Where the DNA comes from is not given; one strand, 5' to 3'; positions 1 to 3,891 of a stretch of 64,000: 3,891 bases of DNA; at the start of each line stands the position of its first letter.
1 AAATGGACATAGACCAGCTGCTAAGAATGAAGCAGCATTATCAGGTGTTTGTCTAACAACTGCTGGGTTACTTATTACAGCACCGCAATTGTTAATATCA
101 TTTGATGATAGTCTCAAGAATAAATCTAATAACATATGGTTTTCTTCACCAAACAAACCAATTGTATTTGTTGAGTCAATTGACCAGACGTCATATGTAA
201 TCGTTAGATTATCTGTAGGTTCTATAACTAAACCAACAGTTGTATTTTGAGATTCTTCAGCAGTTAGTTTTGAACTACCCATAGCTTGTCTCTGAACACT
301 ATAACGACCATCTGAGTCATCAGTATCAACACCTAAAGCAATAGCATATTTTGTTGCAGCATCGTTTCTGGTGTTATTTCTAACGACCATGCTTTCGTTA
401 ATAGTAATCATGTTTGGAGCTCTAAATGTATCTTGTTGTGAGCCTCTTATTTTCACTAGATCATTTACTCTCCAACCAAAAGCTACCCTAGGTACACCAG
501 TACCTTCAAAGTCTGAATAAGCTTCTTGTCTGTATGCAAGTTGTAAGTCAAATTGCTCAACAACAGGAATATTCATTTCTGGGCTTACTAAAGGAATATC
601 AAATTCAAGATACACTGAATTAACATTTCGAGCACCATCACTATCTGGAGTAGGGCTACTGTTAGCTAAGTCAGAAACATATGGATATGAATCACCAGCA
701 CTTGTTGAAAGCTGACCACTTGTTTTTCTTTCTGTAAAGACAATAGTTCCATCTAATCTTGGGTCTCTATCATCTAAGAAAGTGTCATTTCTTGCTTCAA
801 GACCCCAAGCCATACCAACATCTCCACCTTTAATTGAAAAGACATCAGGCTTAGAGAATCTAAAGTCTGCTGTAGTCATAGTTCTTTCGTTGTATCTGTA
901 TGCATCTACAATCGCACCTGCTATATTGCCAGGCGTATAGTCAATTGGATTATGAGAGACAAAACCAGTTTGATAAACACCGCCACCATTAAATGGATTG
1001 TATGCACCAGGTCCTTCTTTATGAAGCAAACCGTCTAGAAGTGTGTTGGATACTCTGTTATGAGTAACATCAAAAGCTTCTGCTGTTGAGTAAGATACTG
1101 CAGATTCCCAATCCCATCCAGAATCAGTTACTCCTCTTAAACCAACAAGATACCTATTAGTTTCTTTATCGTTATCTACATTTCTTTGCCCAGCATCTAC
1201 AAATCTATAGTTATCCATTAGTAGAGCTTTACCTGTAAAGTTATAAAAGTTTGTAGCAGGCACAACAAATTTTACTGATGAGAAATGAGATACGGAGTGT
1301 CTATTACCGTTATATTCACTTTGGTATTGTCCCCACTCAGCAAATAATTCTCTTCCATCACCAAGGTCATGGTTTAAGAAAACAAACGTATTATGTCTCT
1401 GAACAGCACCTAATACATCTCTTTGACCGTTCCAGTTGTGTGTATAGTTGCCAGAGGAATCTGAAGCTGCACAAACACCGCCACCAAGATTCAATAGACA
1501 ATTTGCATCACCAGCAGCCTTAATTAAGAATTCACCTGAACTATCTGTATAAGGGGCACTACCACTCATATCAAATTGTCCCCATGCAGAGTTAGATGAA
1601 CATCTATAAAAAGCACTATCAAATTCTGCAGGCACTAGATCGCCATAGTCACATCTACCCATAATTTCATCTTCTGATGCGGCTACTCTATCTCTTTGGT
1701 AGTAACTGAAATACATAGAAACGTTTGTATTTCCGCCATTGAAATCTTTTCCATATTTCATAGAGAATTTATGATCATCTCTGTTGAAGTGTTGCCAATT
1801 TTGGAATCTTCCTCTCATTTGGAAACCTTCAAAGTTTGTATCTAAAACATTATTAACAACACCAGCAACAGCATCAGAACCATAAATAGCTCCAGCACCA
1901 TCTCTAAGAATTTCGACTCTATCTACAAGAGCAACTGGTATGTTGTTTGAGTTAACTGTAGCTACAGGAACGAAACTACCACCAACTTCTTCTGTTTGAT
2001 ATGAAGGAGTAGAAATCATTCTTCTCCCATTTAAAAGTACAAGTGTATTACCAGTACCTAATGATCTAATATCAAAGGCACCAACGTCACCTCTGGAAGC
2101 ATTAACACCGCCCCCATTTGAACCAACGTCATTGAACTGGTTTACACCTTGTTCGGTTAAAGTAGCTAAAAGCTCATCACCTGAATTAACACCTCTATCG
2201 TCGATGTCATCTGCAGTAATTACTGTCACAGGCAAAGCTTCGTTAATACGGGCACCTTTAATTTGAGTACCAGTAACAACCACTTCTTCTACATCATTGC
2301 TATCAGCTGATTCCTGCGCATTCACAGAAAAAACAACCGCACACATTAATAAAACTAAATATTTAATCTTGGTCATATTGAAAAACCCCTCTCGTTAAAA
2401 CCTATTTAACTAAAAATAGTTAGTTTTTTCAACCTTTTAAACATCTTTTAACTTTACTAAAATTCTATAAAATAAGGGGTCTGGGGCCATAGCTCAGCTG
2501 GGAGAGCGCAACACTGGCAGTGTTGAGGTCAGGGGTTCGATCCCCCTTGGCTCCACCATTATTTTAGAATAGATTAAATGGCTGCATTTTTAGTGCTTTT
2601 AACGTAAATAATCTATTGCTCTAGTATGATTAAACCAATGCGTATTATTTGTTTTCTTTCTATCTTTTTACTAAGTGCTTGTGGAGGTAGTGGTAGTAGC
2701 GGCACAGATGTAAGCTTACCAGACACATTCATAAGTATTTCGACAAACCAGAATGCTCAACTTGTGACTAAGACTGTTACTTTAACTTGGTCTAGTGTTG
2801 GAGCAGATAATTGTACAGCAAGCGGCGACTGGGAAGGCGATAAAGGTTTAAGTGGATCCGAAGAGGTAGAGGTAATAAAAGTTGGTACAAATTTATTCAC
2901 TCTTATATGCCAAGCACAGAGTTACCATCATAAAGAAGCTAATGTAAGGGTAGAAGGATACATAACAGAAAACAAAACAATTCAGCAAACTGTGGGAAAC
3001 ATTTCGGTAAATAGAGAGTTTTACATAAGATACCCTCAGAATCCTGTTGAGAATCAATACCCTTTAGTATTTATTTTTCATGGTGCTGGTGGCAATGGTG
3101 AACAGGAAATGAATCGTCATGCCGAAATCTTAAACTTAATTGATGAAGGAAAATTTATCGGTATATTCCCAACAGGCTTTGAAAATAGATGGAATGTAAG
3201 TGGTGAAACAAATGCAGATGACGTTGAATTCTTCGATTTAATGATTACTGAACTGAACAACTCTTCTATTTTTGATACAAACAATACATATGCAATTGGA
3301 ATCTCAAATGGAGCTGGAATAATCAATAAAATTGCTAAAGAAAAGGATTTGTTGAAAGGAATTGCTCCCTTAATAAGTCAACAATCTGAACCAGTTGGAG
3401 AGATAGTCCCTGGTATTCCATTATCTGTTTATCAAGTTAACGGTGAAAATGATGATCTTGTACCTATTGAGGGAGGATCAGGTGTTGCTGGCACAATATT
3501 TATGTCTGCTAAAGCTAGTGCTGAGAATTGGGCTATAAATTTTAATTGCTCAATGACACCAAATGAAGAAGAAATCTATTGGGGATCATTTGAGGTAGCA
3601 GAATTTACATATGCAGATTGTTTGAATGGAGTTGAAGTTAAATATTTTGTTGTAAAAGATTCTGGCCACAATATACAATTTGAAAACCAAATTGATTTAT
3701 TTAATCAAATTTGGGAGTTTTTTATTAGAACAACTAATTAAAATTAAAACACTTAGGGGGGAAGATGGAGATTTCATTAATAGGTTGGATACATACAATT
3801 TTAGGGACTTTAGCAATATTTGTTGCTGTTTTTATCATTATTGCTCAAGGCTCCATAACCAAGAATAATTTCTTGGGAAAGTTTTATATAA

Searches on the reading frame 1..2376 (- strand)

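Call 33: search_protein_families(library=ncbifam, proteins=[window:1-2376:-], max_evalue=1e-12)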
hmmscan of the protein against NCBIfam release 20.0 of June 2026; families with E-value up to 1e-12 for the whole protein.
window:1-2376:- (792 aa): 5 families
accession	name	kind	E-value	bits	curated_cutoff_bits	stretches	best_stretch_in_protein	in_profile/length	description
NF010051.0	PRK13528.1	subfamily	9.6e-18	63.8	583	1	9-177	14-170/727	FepA family TonB-dependent siderophore receptor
NF010048.1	PRK13524.1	subfamily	4.8e-15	55.1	493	1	20-198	31-193/744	FepA family TonB-dependent siderophore receptor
TIGR01779.1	TonB-B12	equivalog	1.1e-14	54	599.7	1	14-176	13-151/614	TonB-dependent vitamin B12 receptor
NF007926.1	PRK10641.1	equivalog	1.6e-14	53.4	836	1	3-188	3-163/617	TonB-dependent vitamin B12 receptor BtuB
NF010010.0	PRK13483.1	equivalog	1.2e-13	49.9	927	0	5-177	10-161/660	ligand-gated channel protein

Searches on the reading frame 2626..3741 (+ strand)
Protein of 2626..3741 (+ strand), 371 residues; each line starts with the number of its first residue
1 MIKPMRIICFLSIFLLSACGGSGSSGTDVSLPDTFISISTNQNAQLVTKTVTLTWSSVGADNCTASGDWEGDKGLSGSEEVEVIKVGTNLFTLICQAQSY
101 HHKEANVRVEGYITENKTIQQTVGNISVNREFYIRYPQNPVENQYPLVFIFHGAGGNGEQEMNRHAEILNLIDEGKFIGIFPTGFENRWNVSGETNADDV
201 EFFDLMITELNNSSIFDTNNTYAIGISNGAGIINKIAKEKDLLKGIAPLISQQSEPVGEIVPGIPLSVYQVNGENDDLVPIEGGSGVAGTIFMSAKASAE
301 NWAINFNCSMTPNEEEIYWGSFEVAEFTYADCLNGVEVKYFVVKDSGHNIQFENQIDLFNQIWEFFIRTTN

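Call 33: search_protein_families(library=ncbifam, proteins=[window:2626-3741:+], max_evalue=1e-12)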
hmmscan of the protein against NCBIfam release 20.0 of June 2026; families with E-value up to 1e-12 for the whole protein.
window:2626-3741:+ (371 aa): 1 family
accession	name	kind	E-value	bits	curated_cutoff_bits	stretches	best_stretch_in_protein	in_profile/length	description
NF050058.1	e_dPHAscl_type1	hypoth_equivalog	6.9e-17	61.8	150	1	127-366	5-276/276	extracellular catalytic domain type 1 short-chain-length polyhydroxyalkanoate depolymerase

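Call 42: find_encoding_contigs(protein=window:2626-3741:+, flank=10000, max_places=3)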
Protein window:2626-3741:+ (371 aa): 9 contigs read that carry it; 3 places shown.
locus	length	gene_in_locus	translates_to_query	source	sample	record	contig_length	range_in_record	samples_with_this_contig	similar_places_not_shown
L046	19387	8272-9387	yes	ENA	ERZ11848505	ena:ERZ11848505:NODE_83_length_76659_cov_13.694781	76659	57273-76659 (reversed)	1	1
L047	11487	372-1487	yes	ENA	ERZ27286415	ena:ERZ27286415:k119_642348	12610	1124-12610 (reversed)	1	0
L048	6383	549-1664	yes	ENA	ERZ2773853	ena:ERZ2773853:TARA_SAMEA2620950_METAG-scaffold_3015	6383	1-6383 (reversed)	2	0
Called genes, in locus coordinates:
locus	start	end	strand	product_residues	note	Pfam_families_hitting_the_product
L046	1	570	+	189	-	?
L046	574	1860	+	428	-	PF00749:tRNA-synt_1c, PF19269:Anticodon_2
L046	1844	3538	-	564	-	PF01019:G_glu_transpept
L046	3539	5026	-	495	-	PF00939:Na_sulph_symp, PF03600:CitMHS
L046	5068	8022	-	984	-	PF07715:Plug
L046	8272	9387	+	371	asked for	-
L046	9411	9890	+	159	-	-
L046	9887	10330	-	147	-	-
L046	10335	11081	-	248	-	-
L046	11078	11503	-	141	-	PF03061:4HBT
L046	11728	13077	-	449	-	PF00128:Alpha-amylase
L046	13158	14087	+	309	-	PF02685:Glucokinase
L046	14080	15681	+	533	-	PF00474:SSF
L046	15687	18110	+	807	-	PF00933:Glyco_hydro_3, PF01915:Glyco_hydro_3_C, PF18559:Exop_C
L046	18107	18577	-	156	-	PF03737:RraA-like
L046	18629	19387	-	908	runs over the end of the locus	PF07715:Plug, PF00593:TonB_dep_Rec_b-barrel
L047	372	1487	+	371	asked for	-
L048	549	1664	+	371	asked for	-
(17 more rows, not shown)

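Call 55: find_encoding_contigs(protein=L046:574-1860:+, flank=10000, max_places=3)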
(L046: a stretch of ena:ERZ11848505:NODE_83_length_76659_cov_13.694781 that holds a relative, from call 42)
Protein L046:574-1860:+ (428 aa): 24 contigs read that carry it; 3 places shown.
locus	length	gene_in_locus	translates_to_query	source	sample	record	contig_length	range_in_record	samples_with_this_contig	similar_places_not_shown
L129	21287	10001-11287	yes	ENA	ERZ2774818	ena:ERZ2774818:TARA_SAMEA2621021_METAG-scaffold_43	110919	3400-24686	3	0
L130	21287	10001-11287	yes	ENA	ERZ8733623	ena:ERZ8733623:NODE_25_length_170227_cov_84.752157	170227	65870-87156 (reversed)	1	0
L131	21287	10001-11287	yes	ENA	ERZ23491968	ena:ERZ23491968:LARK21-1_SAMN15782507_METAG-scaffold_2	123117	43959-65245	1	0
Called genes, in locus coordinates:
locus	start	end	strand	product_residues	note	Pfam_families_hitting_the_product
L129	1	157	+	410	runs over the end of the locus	PF06689:zf-C4_ClpX, PF05496:RuvB_N (faint), PF07724:AAA_2, PF13401:AAA_22 (faint), PF00004:AAA, PF07728:AAA_5 (faint), PF10431:ClpB_D2-small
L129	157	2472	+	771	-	PF02190:LON_substr_bdg, PF00004:AAA, PF22667:Lon_lid, PF05362:Lon_C, PF13541:ChlI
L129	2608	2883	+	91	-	PF00216:Bac_DNA_binding, PF18291:HU-HIG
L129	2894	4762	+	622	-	PF13623:SurA_N_2, PF13624:SurA_N_3, PF13145:Rotamase_2, PF00639:Rotamase, PF13616:Rotamase_3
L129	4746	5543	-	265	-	PF00106:adh_short, PF13561:adh_short_C2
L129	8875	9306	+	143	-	PF00075:RNase_H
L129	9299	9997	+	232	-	PF00929:RNase_T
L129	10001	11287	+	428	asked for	PF00749:tRNA-synt_1c, PF19269:Anticodon_2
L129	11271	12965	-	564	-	PF01019:G_glu_transpept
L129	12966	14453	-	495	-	PF00939:Na_sulph_symp, PF03600:CitMHS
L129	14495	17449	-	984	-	PF07715:Plug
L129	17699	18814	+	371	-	-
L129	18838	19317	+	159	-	-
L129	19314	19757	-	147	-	-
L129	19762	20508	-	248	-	-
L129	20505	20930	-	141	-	PF03061:4HBT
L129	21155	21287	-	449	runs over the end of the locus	PF00128:Alpha-amylase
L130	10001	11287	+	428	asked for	PF00749:tRNA-synt_1c, PF19269:Anticodon_2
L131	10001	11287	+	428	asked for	PF00749:tRNA-synt_1c, PF19269:Anticodon_2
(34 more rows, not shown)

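Call 57: find_encoding_contigs(protein=L129:157-2472:+, flank=10000, max_places=2)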
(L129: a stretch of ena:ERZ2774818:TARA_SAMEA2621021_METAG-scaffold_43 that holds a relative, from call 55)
Protein L129:157-2472:+ (771 aa): 24 contigs read that carry it; 2 places shown.
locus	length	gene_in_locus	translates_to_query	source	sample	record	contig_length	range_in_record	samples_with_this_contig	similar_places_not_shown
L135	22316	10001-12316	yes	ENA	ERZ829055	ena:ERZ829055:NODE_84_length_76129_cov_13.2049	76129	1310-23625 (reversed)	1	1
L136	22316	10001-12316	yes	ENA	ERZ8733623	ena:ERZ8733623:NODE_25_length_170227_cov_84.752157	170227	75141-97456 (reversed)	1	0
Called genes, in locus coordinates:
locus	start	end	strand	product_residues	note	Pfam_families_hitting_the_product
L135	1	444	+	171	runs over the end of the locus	PF01569:PAP2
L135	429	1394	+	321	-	PF00535:Glycos_transf_2, PF10111:Glyco_tranf_2_2 (weak)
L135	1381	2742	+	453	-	PF02366:PMT (weak), PF13231:PMT_2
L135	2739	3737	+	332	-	PF01210:NAD_Gly3P_dh_N, PF03446:NAD_binding_2 (weak), PF03807:F420_oxidored, PF07479:NAD_Gly3P_dh_C, PF20618:GPD_NAD_C_bact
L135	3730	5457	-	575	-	PF00109:ketoacyl-synt, PF02801:Ketoacyl-synt_C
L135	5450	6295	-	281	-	PF00763:THF_DHG_CYH, PF02882:THF_DHG_CYH_C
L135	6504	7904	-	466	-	PF02812:ELFV_dehydrog_N, PF00208:ELFV_dehydrog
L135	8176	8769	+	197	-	PF00574:CLP_protease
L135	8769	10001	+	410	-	PF06689:zf-C4_ClpX, PF05496:RuvB_N (faint), PF07724:AAA_2, PF13401:AAA_22 (faint), PF00004:AAA, PF07728:AAA_5 (faint), PF10431:ClpB_D2-small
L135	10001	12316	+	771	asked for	PF02190:LON_substr_bdg, PF00004:AAA, PF22667:Lon_lid, PF05362:Lon_C, PF13541:ChlI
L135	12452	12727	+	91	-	PF00216:Bac_DNA_binding, PF18291:HU-HIG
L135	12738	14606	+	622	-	PF13623:SurA_N_2, PF13624:SurA_N_3, PF13145:Rotamase_2, PF00639:Rotamase, PF13616:Rotamase_3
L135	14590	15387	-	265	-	PF00106:adh_short, PF13561:adh_short_C2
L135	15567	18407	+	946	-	PF07715:Plug, PF00593:TonB_dep_Rec_b-barrel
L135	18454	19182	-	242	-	PF00753:Lactamase_B, PF16123:HAGH_C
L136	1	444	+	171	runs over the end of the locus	PF01569:PAP2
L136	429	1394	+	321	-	PF00535:Glycos_transf_2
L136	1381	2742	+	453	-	PF02366:PMT (weak), PF13231:PMT_2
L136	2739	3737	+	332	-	PF01210:NAD_Gly3P_dh_N, PF03446:NAD_binding_2 (weak), PF03807:F420_oxidored, PF07479:NAD_Gly3P_dh_C, PF20618:GPD_NAD_C_bact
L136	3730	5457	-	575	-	PF00109:ketoacyl-synt, PF02801:Ketoacyl-synt_C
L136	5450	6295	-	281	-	PF00763:THF_DHG_CYH, PF02882:THF_DHG_CYH_C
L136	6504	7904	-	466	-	PF02812:ELFV_dehydrog_N, PF00208:ELFV_dehydrog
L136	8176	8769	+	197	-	PF00574:CLP_protease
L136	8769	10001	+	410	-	PF06689:zf-C4_ClpX, PF05496:RuvB_N (faint), PF07724:AAA_2, PF13401:AAA_22 (faint), PF00004:AAA, PF07728:AAA_5 (faint), PF10431:ClpB_D2-small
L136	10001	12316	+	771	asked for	PF02190:LON_substr_bdg, PF00004:AAA, PF22667:Lon_lid, PF05362:Lon_C, PF13541:ChlI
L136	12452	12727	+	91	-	PF00216:Bac_DNA_binding, PF18291:HU-HIG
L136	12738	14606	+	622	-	PF13623:SurA_N_2, PF13624:SurA_N_3, PF13145:Rotamase_2, PF00639:Rotamase, PF13616:Rotamase_3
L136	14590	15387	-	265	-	PF00106:adh_short, PF13561:adh_short_C2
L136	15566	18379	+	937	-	PF07715:Plug, PF00593:TonB_dep_Rec_b-barrel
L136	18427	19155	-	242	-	PF00753:Lactamase_B, PF16123:HAGH_C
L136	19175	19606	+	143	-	PF00075:RNase_H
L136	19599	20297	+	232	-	PF00929:RNase_T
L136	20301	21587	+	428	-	PF00749:tRNA-synt_1c, PF19269:Anticodon_2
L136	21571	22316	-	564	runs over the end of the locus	PF01019:G_glu_transpept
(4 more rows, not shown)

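Call 59: find_encoding_contigs(protein=L136:429-1394:+, flank=10000, max_places=2)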
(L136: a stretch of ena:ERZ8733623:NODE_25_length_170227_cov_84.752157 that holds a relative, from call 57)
Protein L136:429-1394:+ (321 aa): 24 contigs read that carry it; 2 places shown.
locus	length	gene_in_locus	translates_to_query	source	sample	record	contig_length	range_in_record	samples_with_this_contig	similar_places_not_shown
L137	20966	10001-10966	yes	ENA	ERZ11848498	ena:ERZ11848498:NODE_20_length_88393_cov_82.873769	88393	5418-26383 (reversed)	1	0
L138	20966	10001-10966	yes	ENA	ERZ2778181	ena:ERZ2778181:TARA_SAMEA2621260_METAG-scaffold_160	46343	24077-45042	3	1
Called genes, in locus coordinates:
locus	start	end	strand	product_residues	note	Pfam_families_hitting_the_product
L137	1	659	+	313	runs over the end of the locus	-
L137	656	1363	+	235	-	-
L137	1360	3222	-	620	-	PF01343:Peptidase_S49, PF25145:NfeD1b_N (weak), PF01343:Peptidase_S49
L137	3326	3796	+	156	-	PF00578:AhpC-TSA, PF08534:Redoxin, PF00085:Thioredoxin (faint)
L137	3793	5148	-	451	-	PF13742:tRNA_anti_2, PF01336:tRNA_anti-codon, PF02601:Exonuc_VII_L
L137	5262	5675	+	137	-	PF03061:4HBT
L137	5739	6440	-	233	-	PF01036:Bac_rhodopsin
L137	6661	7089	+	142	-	-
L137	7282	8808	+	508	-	PF13231:PMT_2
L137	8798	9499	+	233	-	PF01569:PAP2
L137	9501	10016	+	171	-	PF01569:PAP2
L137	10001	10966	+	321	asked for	PF00535:Glycos_transf_2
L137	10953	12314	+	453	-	PF02366:PMT (weak), PF13231:PMT_2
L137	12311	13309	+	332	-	PF01210:NAD_Gly3P_dh_N, PF03446:NAD_binding_2 (faint), PF03807:F420_oxidored, PF07479:NAD_Gly3P_dh_C, PF20618:GPD_NAD_C_bact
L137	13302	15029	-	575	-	PF00109:ketoacyl-synt, PF02801:Ketoacyl-synt_C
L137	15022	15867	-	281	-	PF00763:THF_DHG_CYH, PF02882:THF_DHG_CYH_C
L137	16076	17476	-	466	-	PF02812:ELFV_dehydrog_N, PF00208:ELFV_dehydrog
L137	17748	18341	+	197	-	PF00574:CLP_protease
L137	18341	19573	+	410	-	PF06689:zf-C4_ClpX, PF05496:RuvB_N (faint), PF07724:AAA_2, PF13401:AAA_22 (faint), PF00004:AAA, PF07728:AAA_5 (faint), PF10431:ClpB_D2-small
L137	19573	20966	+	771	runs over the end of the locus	PF02190:LON_substr_bdg, PF00004:AAA, PF22667:Lon_lid, PF05362:Lon_C, PF13541:ChlI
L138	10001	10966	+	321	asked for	PF00535:Glycos_transf_2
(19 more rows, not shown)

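Call 60: search_protein_families(library=pfam, proteins=[L136:20301-21587:+], max_evalue=0.01)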
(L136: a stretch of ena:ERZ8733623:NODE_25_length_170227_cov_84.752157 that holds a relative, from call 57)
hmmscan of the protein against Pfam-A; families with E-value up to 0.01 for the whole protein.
L136:20301-21587:+ (428 aa): 2 families
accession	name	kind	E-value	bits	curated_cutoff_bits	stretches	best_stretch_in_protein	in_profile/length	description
PF00749.27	tRNA-synt_1c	-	1.3e-89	300.7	23.4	2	101-266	145-313/314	tRNA synthetases class I (E and Q), catalytic domain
PF19269.4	Anticodon_2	-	8.9e-22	78.4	23.6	1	281-421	2-140/141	Anticodon binding domain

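Call 78: find_encoding_contigs(protein=L137:656-1363:+, flank=10000, max_places=1)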
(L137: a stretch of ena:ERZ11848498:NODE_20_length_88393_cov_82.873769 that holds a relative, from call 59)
Protein L137:656-1363:+ (235 aa): 3 contigs read that carry it; 1 place shown.
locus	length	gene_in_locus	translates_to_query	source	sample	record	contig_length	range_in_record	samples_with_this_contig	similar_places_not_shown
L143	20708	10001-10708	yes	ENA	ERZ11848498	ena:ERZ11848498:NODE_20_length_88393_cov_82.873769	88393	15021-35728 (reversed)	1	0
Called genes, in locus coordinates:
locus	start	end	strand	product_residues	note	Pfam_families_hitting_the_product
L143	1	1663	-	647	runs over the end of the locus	PF11412:DsbD_N, PF02683:DsbD_TM, PF13899:Thioredoxin_7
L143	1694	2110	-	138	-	PF00011:HSP20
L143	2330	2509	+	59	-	PF26273:Gly_zipper (weak)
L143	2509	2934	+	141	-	-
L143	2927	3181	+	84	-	PF13560:HTH_31, PF12844:HTH_19, PF01381:HTH_3, PF13443:HTH_26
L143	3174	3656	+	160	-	PF13441:Gly-zipper_YMGG (weak), PF13488:Gly-zipper_Omp (weak)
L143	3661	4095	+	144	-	PF21982:RecX_HTH1 (weak), PF02631:RecX_HTH2, PF21981:RecX_HTH3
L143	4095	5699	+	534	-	PF13177:DNA_pol3_delta2, PF00004:AAA, PF13401:AAA_22 (weak), PF22608:DNAX_ATPase_lid, PF12169:DNA_pol3_gamma3 (faint), PF11490:DNA_pol3_a_NII (weak)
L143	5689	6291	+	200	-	PF21176:RecR_HhH, PF02132:RecR_ZnF (weak), PF01751:Toprim, PF13662:Toprim_4, PF21175:RecR_C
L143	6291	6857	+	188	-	PF22769:DCD, PF00692:dUTPase (weak)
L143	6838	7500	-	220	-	-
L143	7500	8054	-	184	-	PF00551:Formyl_trans_N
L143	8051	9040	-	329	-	PF00586:AIRS, PF02769:AIRS_C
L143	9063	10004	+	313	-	-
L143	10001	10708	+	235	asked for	-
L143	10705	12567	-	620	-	PF01343:Peptidase_S49, PF25145:NfeD1b_N (weak), PF01343:Peptidase_S49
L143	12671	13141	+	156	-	PF00578:AhpC-TSA, PF08534:Redoxin, PF00085:Thioredoxin (faint)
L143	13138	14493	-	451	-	PF13742:tRNA_anti_2, PF01336:tRNA_anti-codon, PF02601:Exonuc_VII_L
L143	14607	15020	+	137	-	PF03061:4HBT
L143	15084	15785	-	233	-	PF01036:Bac_rhodopsin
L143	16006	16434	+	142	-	-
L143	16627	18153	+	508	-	PF13231:PMT_2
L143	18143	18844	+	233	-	PF01569:PAP2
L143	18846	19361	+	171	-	PF01569:PAP2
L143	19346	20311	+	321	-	PF00535:Glycos_transf_2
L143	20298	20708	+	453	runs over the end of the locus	PF02366:PMT (weak), PF13231:PMT_2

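Call 81: find_encoding_contigs(protein=L143:1694-2110:-, flank=10000, max_places=1)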
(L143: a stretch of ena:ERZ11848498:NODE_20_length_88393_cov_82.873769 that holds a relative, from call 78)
Protein L143:1694-2110:- (138 aa): 24 contigs read that carry it; 1 place shown.
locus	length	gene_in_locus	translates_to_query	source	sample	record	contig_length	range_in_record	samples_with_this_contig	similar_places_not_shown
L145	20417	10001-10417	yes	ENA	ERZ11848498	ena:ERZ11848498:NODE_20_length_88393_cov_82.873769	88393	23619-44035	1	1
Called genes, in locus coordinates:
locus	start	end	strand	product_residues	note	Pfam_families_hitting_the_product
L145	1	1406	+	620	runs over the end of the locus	PF01343:Peptidase_S49, PF25145:NfeD1b_N (weak), PF01343:Peptidase_S49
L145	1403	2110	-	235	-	-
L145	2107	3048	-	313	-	-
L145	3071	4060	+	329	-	PF00586:AIRS, PF02769:AIRS_C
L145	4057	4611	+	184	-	PF00551:Formyl_trans_N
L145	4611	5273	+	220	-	-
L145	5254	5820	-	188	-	PF22769:DCD, PF00692:dUTPase (weak)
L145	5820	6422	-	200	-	PF21176:RecR_HhH, PF02132:RecR_ZnF (weak), PF01751:Toprim, PF13662:Toprim_4, PF21175:RecR_C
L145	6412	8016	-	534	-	PF13177:DNA_pol3_delta2, PF00004:AAA, PF13401:AAA_22 (weak), PF22608:DNAX_ATPase_lid, PF12169:DNA_pol3_gamma3 (faint), PF11490:DNA_pol3_a_NII (weak)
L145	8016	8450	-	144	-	PF21982:RecX_HTH1 (weak), PF02631:RecX_HTH2, PF21981:RecX_HTH3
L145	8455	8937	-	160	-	PF13441:Gly-zipper_YMGG (weak), PF13488:Gly-zipper_Omp (weak)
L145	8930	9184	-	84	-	PF13560:HTH_31, PF12844:HTH_19, PF01381:HTH_3, PF13443:HTH_26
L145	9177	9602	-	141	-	-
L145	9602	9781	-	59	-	PF26273:Gly_zipper (weak)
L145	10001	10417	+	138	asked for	PF00011:HSP20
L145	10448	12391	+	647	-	PF11412:DsbD_N, PF02683:DsbD_TM, PF13899:Thioredoxin_7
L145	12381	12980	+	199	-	PF00578:AhpC-TSA, PF08534:Redoxin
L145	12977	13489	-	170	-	PF01844:HNH, PF14279:HNH_5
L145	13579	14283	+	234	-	PF14808:TMEM164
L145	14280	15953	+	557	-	PF00732:GMC_oxred_N, PF05199:GMC_oxred_C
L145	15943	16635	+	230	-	PF14808:TMEM164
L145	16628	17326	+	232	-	PF03099:BPL_LplA_LipB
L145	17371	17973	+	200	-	PF02798:GST_N, PF13417:GST_N_3, PF13409:GST_N_2 (weak), PF00043:GST_C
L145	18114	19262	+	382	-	PF00083:Sugar_tr, PF07690:MFS_1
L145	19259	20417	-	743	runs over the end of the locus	PF00326:Peptidase_S9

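Call 85: search_protein_families(library=ncbifam, proteins=[L136:20301-21587:+, L145:12977-13489:-], max_evalue=1e-8)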
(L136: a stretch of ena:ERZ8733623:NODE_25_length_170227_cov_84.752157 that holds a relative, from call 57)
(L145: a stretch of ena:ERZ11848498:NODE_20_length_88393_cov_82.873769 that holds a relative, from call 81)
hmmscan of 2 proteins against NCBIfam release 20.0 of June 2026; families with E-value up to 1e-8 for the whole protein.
L136:20301-21587:+ (428 aa): 10 families
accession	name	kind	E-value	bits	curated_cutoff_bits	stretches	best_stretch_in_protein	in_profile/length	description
TIGR00464.1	gltX_bact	equivalog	4e-141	471.1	289.95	2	101-420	143-465/470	glutamate--tRNA ligase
TIGR03838.1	queuosine_YadB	equivalog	9.3e-59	199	276.7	2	99-222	129-252/272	tRNA glutamyl-Q(34) synthetase GluQRS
NF004314.0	PRK05710.1-3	equivalog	5.2e-57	193.5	256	2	2-97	6-101/297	tRNA glutamyl-Q(34) synthetase GluQRS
NF004315.1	PRK05710.1-4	equivalog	6.9e-55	186.4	250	2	5-97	1-93/274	tRNA glutamyl-Q(34) synthetase GluQRS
NF004313.0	PRK05710.1-2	equivalog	4.7e-45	154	380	2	3-97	5-99/299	tRNA glutamyl-Q(34) synthetase GluQRS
NF003169.0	PRK04156.1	equivalog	1.9e-37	129.1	516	2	2-98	101-198/567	glutamate--tRNA ligase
TIGR00463.1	gltX_arch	equivalog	8.5e-36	123.6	401.75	1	2-100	93-190/560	glutamate--tRNA ligase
NF004312.0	PRK05710.1-1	equivalog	1e-35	123.6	453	2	98-222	135-259/306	tRNA glutamyl-Q(34) synthetase GluQRS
NF011291.0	PRK14703.1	equivalog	6.5e-22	77.6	681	1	2-98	31-127/769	glutamine--tRNA ligase/YqeY domain fusion protein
TIGR00440.1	glnS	equivalog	3.3e-20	72.5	425.8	1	3-99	1-97/524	glutamine--tRNA ligase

L145:12977-13489:- (170 aa): 1 family
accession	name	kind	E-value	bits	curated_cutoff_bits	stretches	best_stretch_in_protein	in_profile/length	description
NF040563.1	guided_IscB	equivalog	1.8e-14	53.6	175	1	72-141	179-246/314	RNA-guided endonuclease IscB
